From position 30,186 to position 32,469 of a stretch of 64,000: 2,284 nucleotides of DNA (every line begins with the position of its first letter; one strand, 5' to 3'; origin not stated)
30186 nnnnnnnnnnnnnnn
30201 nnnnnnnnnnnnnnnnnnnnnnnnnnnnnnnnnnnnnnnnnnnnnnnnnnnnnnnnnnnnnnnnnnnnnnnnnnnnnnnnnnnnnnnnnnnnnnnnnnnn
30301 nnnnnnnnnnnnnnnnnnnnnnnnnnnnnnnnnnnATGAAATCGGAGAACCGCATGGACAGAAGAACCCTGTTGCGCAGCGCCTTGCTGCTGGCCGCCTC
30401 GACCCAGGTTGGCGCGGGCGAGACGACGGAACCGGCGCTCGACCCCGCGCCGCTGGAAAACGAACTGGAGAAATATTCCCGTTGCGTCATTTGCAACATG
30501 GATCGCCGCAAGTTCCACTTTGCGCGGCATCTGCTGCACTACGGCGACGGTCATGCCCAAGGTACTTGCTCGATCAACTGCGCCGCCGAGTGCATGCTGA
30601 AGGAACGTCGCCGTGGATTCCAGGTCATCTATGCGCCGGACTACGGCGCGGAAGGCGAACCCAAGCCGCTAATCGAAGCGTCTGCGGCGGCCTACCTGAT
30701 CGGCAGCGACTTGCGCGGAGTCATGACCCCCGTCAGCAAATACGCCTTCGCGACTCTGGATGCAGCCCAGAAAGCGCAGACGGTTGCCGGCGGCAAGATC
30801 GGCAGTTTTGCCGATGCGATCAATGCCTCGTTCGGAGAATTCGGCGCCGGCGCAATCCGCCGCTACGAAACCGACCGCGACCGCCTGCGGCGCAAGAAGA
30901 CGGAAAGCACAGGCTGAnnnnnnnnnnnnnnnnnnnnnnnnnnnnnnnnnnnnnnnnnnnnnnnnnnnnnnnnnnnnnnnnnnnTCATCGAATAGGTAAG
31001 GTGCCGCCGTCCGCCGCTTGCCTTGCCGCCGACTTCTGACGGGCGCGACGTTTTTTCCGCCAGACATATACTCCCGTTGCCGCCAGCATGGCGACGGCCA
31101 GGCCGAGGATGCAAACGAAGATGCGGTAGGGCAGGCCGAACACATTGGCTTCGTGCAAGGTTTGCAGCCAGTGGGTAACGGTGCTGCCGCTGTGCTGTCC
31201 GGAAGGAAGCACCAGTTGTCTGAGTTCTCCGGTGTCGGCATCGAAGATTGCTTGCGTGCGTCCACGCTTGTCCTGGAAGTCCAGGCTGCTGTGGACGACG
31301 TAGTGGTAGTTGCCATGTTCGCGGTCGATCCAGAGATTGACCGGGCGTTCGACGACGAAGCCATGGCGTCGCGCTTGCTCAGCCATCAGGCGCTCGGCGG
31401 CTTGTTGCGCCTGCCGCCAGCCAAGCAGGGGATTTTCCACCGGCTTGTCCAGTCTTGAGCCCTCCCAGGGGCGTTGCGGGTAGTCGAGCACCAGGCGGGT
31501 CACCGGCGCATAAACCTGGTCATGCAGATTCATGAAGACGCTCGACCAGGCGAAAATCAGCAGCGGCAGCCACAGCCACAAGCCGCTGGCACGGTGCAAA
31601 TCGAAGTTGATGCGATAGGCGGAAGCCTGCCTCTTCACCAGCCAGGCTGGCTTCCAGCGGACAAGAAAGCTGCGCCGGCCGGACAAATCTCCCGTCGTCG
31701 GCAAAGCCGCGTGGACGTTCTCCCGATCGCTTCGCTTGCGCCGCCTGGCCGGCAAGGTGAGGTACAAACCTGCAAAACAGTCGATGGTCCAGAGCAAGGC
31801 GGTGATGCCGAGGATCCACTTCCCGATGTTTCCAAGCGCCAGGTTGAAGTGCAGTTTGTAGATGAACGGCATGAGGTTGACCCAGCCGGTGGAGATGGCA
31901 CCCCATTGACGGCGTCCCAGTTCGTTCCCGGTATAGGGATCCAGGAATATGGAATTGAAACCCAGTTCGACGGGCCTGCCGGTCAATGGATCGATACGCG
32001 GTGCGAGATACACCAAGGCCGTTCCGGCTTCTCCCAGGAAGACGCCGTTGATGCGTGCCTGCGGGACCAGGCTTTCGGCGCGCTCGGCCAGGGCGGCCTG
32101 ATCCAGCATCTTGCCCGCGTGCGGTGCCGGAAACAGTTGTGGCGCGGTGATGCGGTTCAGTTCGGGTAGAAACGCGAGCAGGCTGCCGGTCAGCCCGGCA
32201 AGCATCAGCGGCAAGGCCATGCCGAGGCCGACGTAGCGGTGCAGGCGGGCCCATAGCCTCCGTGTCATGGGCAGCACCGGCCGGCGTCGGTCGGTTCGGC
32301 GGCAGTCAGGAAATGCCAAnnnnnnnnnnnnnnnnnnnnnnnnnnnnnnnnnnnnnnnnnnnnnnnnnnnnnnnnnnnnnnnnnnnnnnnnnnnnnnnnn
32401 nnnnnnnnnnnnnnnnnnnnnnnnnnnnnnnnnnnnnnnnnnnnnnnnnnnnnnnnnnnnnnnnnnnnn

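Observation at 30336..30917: New-looking paralog family: Tat-exported proteins with an invariant C-x2-C-x24-C-x3-C (TRASH-like) motif fused to a NosL-like domain and a basic tail (three copies in the window)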

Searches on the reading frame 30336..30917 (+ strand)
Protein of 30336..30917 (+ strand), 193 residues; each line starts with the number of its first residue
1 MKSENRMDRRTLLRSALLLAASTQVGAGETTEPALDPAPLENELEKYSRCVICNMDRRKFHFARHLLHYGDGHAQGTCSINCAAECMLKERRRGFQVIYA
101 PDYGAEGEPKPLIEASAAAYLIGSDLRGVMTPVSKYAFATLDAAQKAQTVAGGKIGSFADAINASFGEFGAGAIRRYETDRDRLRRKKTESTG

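Call 8: search_protein_families(library=pfam, proteins=[window:30336-30917:+], max_evalue=1)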
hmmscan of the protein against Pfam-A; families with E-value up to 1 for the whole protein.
window:30336-30917:+ (193 aa): 1 family
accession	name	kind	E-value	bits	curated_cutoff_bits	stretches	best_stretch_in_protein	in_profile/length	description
PF05573.18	NosL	-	2.1e-11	44.7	24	1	43-161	3-126/131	NosL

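Call 9: search_protein_families(library=ncbifam, proteins=[window:30336-30917:+], max_evalue=1)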
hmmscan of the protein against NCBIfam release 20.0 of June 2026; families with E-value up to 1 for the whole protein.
window:30336-30917:+ (193 aa): 1 family
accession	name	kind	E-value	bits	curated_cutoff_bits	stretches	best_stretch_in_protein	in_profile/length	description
NF051467.1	peri_mod_PvdN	equivalog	0.093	11.4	650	1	8-67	3-61/425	pyoverdine-tailoring periplasmic protein PvdN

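Call 29: find_homologous_proteins(query=window:30336-30914:+, max_evalue=0.001)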
Query window:30336-30914:+ (193 aa): 120 proteins with E <= 0.001 among 616 candidates.
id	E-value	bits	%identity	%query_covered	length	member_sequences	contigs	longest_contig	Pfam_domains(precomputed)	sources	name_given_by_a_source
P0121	1.5e-119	414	100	97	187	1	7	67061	PF05573.19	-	-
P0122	5.1e-86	305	72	97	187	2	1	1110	PF05573.19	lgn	-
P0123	6.8e-86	305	73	94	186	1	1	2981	PF05573.19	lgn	-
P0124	1.2e-85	304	73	97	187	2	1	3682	PF05573.19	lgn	-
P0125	3.1e-85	303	73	97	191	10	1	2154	PF05573.19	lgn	-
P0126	3.3e-85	303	72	85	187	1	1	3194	PF05573.19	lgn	-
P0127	1.4e-84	300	73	95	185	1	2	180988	PF05573.19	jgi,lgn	jgi:nitrous oxide reductase accessory protein NosL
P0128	9.1e-84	298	72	95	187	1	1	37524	PF05573.19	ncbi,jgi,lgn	-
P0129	9.4e-84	298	74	82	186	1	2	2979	PF05573.19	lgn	-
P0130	2.7e-83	296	72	97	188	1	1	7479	PF05573.19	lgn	-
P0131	2.2e-82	293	69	94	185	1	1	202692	PF05573.19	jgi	jgi:nitrous oxide reductase accessory protein NosL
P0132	2.6e-82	293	73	94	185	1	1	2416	PF05573.19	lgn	-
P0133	1.8e-80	287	70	96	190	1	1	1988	PF05573.19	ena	-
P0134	9.9e-80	285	69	97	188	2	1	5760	PF05573.19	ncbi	-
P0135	2.3e-77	277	68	94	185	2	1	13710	PF05573.19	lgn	-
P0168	1.1e-69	252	60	95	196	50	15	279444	PF05573.19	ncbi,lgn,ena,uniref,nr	ncbi:nitrous oxide reductase accessory protein NosL [Azonexus hydrophilus]|uniref:nitrous oxide redu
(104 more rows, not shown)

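Call 41: find_encoding_contigs(protein=P0168, flank=10000, max_places=3)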
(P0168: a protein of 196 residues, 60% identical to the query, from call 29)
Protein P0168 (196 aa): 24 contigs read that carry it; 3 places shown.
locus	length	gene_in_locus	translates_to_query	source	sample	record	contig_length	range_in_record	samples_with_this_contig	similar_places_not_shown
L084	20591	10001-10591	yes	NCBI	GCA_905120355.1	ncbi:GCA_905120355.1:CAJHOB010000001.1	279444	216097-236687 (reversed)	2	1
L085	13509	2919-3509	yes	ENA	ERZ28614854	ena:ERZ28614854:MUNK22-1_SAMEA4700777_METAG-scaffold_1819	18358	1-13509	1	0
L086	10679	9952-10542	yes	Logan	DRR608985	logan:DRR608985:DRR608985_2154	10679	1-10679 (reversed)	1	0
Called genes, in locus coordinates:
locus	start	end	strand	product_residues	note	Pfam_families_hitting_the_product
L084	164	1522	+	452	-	PF18073:Zn_ribbon_LapB, PF13481:AAA_25, PF03796:DnaB_C (weak), PF06745:ATPase, PF23442:DUF7125, PF13191:AAA_16 (weak), PF13401:AAA_22, PF06745:ATPase (weak), +2 more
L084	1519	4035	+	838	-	PF02687:FtsX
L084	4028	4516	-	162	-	PF05573:NosL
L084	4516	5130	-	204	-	PF05573:NosL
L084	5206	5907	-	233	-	PF13386:DsbD_2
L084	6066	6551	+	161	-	PF04542:Sigma70_r2, PF08281:Sigma70_r4_2, PF04545:Sigma70_r4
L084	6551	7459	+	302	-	PF16220:DUF4880, PF04773:FecR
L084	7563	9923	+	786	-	PF07660:STN, PF07715:Plug, PF00593:TonB_dep_Rec_b-barrel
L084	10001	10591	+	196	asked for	PF05573:NosL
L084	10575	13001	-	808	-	PF00403:HMA, PF00122:E1-E2_ATPase, PF00702:Hydrolase, PF12710:HAD (faint)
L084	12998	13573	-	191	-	-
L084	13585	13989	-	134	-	-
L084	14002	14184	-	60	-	PF12156:ATPase-cat_bd (weak)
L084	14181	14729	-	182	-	PF00578:AhpC-TSA, PF08534:Redoxin, PF00085:Thioredoxin (faint), PF13098:Thioredoxin_2, PF13905:Thioredoxin_8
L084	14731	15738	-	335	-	-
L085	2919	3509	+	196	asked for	PF05573:NosL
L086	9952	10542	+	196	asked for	PF05573:NosL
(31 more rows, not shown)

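Call 43: find_encoding_contigs(protein=P0121, flank=10000, max_places=1)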
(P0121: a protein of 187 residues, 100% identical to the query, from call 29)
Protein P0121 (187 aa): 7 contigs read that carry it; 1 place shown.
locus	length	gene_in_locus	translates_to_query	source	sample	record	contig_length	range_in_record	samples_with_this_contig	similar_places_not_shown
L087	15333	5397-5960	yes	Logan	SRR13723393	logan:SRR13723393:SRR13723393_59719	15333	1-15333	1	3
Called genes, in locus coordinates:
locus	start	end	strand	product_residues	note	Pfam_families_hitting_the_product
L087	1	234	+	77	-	?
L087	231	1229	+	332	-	-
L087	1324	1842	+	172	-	PF07638:Sigma70_ECF, PF04542:Sigma70_r2, PF08281:Sigma70_r4_2, PF04545:Sigma70_r4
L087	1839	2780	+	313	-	PF16220:DUF4880, PF04773:FecR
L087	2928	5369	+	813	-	PF07660:STN, PF07715:Plug, PF00593:TonB_dep_Rec_b-barrel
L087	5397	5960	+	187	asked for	PF05573:NosL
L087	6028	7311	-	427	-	PF03929:PepSY_TM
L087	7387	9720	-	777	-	PF07660:STN, PF07715:Plug, PF00593:TonB_dep_Rec_b-barrel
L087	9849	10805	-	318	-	PF16220:DUF4880, PF04773:FecR, PF16344:FecR_C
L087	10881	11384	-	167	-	PF04542:Sigma70_r2, PF08281:Sigma70_r4_2, PF04545:Sigma70_r4, PF22233:PhyR_sigma-like (weak), PF08279:HTH_11 (faint), PF13384:HTH_23 (weak), PF13551:HTH_29 (weak)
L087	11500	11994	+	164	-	PF00578:AhpC-TSA, PF08534:Redoxin, PF00085:Thioredoxin (faint), PF13098:Thioredoxin_2, PF13905:Thioredoxin_8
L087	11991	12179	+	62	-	-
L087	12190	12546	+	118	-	-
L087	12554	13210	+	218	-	-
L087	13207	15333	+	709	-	?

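Call 62: find_related_loci(query=A3, collection=metagenome_contigs, flank=10000)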
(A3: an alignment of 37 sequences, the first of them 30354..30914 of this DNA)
Query A3 (187 aa) in metagenome_contigs; peptide patterns used: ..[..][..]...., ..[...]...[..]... (x = any residue, [..] = any of these).
396 stretches matched a pattern; 41 encode a relative of the query (tblastn E <= 1e-3); 41 distinct loci.
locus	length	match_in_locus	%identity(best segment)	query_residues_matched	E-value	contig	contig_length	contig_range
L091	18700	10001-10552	72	1-184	2e-82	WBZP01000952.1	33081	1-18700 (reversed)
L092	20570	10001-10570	63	1-187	2e-79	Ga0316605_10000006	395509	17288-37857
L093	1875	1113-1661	64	1-183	1e-82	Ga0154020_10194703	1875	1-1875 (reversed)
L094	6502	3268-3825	65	1-187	6e-79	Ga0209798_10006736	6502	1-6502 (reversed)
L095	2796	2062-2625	63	1-187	1e-78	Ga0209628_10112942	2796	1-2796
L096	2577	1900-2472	60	1-184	1e-77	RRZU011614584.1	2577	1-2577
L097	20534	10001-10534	66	1-181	4e-75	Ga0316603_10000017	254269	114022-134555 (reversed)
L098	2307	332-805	68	28-185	2e-76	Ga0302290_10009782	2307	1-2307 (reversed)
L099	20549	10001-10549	62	3-185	2e-74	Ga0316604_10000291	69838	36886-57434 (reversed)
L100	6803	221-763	62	1-181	4e-74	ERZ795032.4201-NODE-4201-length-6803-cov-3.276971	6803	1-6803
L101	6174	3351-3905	59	1-185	2e-72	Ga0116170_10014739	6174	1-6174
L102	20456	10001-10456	71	30-181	3e-72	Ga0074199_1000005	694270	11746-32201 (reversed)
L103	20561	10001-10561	62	1-187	3e-72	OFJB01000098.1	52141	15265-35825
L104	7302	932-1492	63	1-187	9e-71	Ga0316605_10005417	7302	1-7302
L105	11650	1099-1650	59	1-176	5e-67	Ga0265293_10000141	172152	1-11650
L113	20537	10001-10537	55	1-175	3e-60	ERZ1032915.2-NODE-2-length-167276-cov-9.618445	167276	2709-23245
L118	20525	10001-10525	55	1-176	2e-54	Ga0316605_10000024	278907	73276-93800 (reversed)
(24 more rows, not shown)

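Call 68: search_protein_families(library=pfam, proteins=[L113:7210-9033:+, L113:9030-9818:+, L113:10668-11297:+, L113:11313-12596:+, L113:5750-6817:+, L118:6256-7725:+, L118:8366-9259:+, L118:9256-9891:+, L118:11082-13211:+, L118:13579-15216:+], max_evalue=0.001)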
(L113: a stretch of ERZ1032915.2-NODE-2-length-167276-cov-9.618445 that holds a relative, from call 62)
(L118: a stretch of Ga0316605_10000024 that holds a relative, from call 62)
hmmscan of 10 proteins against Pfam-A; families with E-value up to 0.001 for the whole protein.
L113:7210-9033:+ (607 aa): 2 families
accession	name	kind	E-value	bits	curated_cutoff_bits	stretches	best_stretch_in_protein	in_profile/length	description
PF00916.26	Sulfate_transp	-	1.9e-75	254.5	23.2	1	23-406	1-377/380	Sulfate permease family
PF01740.26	STAS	-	5.6e-16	58.7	22.6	1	460-543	8-93/106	STAS domain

L113:9030-9818:+ (262 aa): 1 family
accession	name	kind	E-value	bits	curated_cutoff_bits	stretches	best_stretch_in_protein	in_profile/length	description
PF08543.17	Phos_pyr_kin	-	7.3e-68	229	27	1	17-253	1-242/246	Phosphomethylpyrimidine kinase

L113:10668-11297:+ (209 aa): 1 family
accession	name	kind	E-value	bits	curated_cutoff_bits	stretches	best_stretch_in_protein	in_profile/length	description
PF02581.23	TMP-TENI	-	5.3e-49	166.5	27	1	9-188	1-180/180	Thiamine monophosphate synthase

L113:11313-12596:+ (427 aa): 1 family
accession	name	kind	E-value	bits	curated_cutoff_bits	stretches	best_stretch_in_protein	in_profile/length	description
PF00202.27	Aminotran_3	-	1.3e-78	264.9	30.5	1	32-395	9-373/403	Aminotransferase class-III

L113:5750-6817:+ (355 aa): 0 families

L118:6256-7725:+ (489 aa): 1 family
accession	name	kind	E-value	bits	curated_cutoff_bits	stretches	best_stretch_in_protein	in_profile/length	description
PF01292.26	Ni_hydr_CYTB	-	5.6e-27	95.1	30.1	1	312-479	1-179/179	Prokaryotic cytochrome b561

L118:8366-9259:+ (297 aa): 1 family
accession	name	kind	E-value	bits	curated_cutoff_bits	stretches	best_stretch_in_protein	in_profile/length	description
PF01936.24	NYN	-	6.3e-21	75.8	24.2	1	33-160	2-137/145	NYN domain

L118:9256-9891:+ (211 aa): 2 families
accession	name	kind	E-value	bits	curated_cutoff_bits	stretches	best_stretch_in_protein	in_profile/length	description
PF06961.18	DUF1294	-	1.3e-22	80.3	25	1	124-178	1-55/55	Protein of unknown function (DUF1294)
PF00313.28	CSD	-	3.2e-10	40.2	27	1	10-65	2-58/66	'Cold-shock' DNA-binding domain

L118:11082-13211:+ (709 aa): 0 families

L118:13579-15216:+ (545 aa): 3 families
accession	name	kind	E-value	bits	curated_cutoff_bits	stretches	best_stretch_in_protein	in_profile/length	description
PF14574.11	RACo_C_ter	-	2e-53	181.5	27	1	306-536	3-249/261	C-terminal domain of RACo the ASKHA domain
PF17651.6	Raco_middle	-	4.9e-29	101.5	26.8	1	135-300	1-161/163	RACo middle region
PF00111.32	Fer2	-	3.3e-10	40.2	21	1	24-95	8-76/77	2Fe-2S iron-sulfur cluster binding domain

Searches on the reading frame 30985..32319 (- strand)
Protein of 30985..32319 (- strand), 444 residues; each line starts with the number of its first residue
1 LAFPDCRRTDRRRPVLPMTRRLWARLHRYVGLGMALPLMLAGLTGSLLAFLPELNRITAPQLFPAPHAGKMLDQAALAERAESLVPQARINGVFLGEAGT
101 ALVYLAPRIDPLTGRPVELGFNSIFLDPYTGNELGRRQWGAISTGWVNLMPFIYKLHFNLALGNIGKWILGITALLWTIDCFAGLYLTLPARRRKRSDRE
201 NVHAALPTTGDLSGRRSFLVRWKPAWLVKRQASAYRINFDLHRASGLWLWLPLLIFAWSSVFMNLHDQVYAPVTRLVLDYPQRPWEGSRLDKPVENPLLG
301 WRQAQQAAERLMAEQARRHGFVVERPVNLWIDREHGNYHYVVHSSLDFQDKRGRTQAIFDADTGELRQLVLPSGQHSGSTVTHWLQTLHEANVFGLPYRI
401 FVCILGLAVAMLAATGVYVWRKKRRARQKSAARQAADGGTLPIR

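Call 10: search_protein_families(library=pfam, proteins=[window:30985-32319:-], max_evalue=0.001)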
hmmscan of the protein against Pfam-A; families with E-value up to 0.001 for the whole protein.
window:30985-32319:- (444 aa): 1 family
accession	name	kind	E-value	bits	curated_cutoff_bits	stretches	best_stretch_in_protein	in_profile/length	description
PF03929.21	PepSY_TM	-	3e-57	195.1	28.8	1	25-423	2-295/295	PepSY-associated TM region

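Call 23: search_protein_families(library=ncbifam, proteins=[window:30985-32319:-], max_evalue=0.001)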
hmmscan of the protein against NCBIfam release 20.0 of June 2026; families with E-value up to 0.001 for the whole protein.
window:30985-32319:- (444 aa): 0 families
